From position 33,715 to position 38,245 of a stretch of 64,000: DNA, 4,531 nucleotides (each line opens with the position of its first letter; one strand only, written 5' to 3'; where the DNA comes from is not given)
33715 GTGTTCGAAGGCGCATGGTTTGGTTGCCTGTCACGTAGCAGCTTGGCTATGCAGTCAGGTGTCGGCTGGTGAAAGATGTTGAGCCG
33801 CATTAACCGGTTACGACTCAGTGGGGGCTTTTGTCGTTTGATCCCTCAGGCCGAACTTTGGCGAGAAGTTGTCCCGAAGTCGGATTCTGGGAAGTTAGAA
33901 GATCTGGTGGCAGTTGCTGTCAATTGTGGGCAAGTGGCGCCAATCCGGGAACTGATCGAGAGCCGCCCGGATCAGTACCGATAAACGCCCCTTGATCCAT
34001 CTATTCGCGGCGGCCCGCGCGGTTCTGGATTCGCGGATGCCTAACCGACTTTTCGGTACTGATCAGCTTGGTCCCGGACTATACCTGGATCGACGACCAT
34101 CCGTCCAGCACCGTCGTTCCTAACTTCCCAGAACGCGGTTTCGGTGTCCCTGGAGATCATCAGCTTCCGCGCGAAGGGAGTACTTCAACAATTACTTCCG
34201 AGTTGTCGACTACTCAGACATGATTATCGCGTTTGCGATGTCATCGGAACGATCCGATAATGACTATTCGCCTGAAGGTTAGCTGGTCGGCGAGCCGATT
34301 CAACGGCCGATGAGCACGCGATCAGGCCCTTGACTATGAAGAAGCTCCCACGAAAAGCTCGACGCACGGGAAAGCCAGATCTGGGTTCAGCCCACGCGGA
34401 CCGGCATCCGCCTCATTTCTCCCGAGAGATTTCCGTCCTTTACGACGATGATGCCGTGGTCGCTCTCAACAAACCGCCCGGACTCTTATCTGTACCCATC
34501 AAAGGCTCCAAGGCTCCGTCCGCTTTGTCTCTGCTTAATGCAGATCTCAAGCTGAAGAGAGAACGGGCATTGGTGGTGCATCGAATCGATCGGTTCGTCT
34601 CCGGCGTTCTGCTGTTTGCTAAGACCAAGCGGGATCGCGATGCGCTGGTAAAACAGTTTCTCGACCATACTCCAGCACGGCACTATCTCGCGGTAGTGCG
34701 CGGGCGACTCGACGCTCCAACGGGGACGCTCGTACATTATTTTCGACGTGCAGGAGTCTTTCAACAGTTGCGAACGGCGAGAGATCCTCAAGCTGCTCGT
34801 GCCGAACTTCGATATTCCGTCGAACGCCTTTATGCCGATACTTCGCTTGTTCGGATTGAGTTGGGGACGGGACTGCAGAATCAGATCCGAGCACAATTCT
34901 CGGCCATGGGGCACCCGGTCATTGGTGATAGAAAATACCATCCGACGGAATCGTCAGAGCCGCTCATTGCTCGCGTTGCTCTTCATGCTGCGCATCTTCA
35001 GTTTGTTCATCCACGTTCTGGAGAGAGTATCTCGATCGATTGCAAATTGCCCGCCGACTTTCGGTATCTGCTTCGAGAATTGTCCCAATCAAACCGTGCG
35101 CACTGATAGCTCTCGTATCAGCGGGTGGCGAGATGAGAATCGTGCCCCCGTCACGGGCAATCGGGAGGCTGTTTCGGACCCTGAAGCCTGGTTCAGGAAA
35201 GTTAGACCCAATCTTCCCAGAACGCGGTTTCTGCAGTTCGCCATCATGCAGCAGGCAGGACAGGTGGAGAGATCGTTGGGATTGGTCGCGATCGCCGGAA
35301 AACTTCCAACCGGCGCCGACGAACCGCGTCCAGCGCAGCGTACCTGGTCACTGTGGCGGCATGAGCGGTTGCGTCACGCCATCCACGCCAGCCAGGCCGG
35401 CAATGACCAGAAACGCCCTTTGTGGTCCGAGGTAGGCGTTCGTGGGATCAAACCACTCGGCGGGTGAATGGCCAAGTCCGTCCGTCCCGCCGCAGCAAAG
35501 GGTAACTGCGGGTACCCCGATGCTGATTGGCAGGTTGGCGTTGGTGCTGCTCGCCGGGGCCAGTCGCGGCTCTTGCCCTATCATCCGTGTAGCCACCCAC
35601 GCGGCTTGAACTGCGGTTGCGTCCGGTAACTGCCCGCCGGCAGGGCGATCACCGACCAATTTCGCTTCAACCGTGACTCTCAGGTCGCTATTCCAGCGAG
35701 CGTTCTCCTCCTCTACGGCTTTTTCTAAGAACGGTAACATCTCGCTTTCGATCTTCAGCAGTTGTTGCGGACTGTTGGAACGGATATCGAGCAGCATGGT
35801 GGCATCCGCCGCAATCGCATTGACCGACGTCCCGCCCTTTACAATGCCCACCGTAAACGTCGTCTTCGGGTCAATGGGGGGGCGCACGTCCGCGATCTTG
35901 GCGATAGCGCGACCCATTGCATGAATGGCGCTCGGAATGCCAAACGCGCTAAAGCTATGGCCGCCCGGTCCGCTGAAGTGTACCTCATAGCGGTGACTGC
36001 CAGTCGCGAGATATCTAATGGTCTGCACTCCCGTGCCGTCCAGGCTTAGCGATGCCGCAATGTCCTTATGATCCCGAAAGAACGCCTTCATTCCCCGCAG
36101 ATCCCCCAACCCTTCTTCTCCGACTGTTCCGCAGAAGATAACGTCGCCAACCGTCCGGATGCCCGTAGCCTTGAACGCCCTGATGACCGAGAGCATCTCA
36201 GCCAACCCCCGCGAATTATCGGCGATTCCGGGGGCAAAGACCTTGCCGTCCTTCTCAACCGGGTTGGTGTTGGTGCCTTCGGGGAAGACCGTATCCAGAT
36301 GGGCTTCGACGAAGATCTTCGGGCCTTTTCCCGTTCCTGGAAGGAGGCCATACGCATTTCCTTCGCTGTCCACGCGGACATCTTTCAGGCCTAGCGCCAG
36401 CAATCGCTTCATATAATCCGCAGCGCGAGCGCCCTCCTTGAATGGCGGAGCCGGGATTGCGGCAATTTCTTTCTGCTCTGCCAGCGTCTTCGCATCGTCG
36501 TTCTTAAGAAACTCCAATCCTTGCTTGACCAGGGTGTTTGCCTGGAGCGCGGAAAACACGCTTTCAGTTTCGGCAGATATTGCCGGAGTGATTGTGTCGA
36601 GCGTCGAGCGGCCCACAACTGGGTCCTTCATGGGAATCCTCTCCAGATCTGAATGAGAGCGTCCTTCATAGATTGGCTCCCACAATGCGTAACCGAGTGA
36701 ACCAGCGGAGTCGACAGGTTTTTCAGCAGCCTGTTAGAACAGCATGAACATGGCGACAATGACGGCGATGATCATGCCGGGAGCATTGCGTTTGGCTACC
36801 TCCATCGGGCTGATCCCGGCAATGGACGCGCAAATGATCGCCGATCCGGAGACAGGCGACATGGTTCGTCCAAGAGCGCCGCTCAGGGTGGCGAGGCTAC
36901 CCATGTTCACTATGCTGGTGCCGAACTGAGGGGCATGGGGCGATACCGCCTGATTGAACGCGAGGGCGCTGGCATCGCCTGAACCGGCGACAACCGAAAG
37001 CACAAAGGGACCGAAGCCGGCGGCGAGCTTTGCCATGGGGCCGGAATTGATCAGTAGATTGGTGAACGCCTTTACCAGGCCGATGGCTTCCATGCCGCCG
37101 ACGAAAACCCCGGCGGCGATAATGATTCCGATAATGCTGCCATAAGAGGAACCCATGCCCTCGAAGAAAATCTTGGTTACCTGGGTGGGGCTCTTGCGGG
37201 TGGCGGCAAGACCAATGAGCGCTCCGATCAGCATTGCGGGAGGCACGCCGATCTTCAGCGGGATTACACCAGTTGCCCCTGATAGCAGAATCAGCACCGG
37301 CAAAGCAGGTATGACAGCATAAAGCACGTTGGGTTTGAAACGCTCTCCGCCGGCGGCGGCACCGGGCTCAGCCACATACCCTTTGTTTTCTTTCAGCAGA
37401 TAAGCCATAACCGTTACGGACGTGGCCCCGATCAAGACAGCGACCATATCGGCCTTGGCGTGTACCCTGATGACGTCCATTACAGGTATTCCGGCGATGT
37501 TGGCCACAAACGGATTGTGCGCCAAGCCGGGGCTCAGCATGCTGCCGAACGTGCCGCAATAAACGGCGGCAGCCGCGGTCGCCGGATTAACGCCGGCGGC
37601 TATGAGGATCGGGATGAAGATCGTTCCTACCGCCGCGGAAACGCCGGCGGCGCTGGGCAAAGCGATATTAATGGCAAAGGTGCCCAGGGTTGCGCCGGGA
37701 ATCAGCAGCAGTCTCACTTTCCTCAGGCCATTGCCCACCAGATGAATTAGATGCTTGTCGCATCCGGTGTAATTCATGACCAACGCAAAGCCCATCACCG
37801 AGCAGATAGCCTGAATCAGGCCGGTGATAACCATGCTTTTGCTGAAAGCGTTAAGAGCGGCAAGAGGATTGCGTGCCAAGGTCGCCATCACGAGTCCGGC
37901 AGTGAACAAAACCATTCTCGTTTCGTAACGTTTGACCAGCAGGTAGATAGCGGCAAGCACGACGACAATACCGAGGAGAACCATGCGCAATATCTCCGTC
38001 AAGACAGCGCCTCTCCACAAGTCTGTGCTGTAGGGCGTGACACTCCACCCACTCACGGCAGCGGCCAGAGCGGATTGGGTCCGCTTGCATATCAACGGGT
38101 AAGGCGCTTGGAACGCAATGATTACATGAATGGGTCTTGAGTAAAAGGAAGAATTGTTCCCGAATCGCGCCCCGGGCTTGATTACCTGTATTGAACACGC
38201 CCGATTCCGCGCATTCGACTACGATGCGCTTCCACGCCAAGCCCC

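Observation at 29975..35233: Family of REP/MITE-like palindromic elements; one copy carries a 220-bp insert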

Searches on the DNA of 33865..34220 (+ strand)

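Call 101: search_dna_similar(query=window:33865-34220:+, collection=plasmids, mode=distant, max_rows=10)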
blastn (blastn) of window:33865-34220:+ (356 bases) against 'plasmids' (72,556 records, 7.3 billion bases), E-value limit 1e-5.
No match.

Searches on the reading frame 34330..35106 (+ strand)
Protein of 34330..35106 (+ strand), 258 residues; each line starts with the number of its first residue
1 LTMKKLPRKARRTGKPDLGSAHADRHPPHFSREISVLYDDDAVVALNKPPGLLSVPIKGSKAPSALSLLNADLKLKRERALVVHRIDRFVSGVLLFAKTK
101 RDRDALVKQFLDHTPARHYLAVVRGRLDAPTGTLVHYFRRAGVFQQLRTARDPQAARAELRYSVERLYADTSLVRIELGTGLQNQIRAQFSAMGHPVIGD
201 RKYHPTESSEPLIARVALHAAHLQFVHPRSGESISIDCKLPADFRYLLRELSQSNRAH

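Call 14: search_protein_families(library=pfam, proteins=[window:34330-35106:+])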
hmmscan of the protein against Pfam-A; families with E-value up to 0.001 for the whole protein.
window:34330-35106:+ (258 aa): 1 family
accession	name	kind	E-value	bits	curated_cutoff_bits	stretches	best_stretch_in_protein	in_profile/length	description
PF00849.27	PseudoU_synth_2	-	5.9e-22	79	26.8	1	43-192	2-152/152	RNA pseudouridylate synthase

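Call 32: find_homologous_proteins(query=window:34330-35106:+, max_evalue=1e-30)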
Query window:34330-35106:+ (258 aa): 2715 proteins with E <= 1e-30 among 6926 candidates; the best 120 are listed.
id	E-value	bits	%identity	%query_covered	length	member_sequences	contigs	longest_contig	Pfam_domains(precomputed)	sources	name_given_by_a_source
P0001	2.3e-163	560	100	99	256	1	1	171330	PF00849.28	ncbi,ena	-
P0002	1.1e-151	521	94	97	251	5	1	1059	PF00849.28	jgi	-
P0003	2.4e-144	497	90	99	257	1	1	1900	PF00849.28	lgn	-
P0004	4.6e-127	441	82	99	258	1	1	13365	PF00849.28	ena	-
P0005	6.8e-127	440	80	98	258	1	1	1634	PF00849.28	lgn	-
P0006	3.3e-125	435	80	99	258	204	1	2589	PF00849.28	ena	-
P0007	1.2e-124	433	78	99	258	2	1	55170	PF00849.28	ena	-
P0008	3.7e-124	431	77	99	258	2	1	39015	PF00849.28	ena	-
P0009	6.4e-124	430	79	99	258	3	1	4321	PF00849.28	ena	-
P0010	2.1e-123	429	80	99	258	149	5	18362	PF00849.28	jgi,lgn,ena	jgi:23S rRNA pseudouridine1911/1915/1917 synthase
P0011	2.3e-123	429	79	99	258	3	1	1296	PF00849.28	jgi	jgi:RluA family pseudouridine synthase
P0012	1.9e-122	426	78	99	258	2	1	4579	PF00849.28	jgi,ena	-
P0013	2.4e-122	425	79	99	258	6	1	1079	PF00849.28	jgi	-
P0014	3.4e-122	425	79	99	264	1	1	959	PF00849.28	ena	-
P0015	6.2e-122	424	77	99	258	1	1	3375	PF00849.28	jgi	jgi:23S rRNA pseudouridine1911/1915/1917 synthase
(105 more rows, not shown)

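Call 33: find_encoding_contigs(protein=P0001, flank=3000, max_places=3)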
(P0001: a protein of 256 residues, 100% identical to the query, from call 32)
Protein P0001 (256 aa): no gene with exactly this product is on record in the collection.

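Call 34: find_encoding_contigs(protein=P0004, flank=8000, max_places=3)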
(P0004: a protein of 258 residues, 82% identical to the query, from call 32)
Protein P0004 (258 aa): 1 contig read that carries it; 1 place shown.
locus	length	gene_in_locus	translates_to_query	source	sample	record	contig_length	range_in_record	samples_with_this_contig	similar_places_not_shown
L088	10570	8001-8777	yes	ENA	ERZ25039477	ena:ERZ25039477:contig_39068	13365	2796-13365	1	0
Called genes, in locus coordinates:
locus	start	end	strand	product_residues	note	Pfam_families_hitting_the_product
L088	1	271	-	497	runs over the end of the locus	PF25323:6TM_PilS, PF00989:PAS, PF13188:PAS_8 (faint), PF00512:HisKA, PF02518:HATPase_c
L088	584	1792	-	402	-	PF28597:T2SSF_N, PF00482:T2SSF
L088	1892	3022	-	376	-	PF00437:T2SSE, PF13401:AAA_22 (faint)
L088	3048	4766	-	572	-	PF05157:MshEN, PF00437:T2SSE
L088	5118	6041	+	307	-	PF00730:HhH-GPD, PF00633:HHH (weak)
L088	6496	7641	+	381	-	PF00331:Glyco_hydro_10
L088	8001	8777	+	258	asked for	PF00849:PseudoU_synth_2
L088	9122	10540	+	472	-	PF01946:Thi4 (weak), PF01266:DAO, PF07992:Pyr_redox_2 (faint)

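Call 35: find_encoding_contigs(protein=P0007, flank=8000, max_places=3)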
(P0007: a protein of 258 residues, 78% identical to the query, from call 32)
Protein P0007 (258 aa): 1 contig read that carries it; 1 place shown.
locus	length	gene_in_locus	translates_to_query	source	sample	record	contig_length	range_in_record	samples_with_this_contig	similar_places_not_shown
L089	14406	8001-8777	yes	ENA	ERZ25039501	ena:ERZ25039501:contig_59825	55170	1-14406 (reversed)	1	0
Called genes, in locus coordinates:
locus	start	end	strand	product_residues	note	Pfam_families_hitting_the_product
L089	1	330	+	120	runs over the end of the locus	-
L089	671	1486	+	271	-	PF00795:CN_hydrolase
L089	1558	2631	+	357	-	PF04371:PAD_porph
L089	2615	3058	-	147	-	-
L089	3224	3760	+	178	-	PF00383:dCMP_cyt_deam_1, PF14437:MafB19-deam, PF14439:Bd3614-deam (weak)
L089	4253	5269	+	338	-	PF13229:Beta_helix (weak), PF05048:NosD (weak)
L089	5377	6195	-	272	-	PF05050:Methyltransf_21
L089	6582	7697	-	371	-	PF03486:HI0933_like, PF22780:HI0933_like_1st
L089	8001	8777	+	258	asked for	PF00849:PseudoU_synth_2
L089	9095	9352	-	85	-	PF25137:ADH_Fe_C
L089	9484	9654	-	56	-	-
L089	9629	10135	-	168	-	PF00465:Fe-ADH, PF13685:Fe-ADH_2 (faint)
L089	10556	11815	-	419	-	PF07690:MFS_1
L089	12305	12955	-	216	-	PF00239:Resolvase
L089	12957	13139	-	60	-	PF09274:ParG (weak)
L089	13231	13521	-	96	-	PF13560:HTH_31, PF13413:HTH_25 (weak)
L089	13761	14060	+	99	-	-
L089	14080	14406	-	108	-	?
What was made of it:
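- Gene order differs in L089, which has HI0933-RluA-ADH (call 35).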

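Call 43: find_encoding_contigs(protein=P0003, flank=3000, max_places=3)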
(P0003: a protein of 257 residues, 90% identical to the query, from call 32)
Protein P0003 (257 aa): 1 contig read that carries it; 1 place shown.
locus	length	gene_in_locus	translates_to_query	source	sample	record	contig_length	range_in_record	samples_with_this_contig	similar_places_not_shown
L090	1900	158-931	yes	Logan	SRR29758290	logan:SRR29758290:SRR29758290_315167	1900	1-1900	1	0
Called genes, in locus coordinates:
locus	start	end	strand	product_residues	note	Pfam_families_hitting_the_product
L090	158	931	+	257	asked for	PF00849:PseudoU_synth_2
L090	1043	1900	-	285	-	?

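Call 44: find_encoding_contigs(protein=P0002, flank=3000, max_places=5)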
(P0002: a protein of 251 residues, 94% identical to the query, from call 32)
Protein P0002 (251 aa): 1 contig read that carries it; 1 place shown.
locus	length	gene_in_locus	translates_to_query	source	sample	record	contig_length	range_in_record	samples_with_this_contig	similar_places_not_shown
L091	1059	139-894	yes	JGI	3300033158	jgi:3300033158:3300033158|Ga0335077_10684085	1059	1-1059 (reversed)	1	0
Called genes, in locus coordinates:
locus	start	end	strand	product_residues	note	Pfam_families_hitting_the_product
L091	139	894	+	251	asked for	PF00849:PseudoU_synth_2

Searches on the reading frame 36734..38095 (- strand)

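Call 91: search_protein_families(library=pfam, proteins=[window:36734-38095:-], max_evalue=0.01)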
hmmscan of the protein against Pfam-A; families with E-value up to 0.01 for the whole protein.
window:36734-38095:- (453 aa): 2 families
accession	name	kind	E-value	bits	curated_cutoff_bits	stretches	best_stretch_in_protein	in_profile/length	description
PF03606.21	DcuC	-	7.9e-21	74.6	23.1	1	84-452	69-456/461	C4-dicarboxylate anaerobic carrier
PF06808.19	DctM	-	0.0096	15.2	23.8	0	49-351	4-305/413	Tripartite ATP-independent periplasmic transporter, DctM component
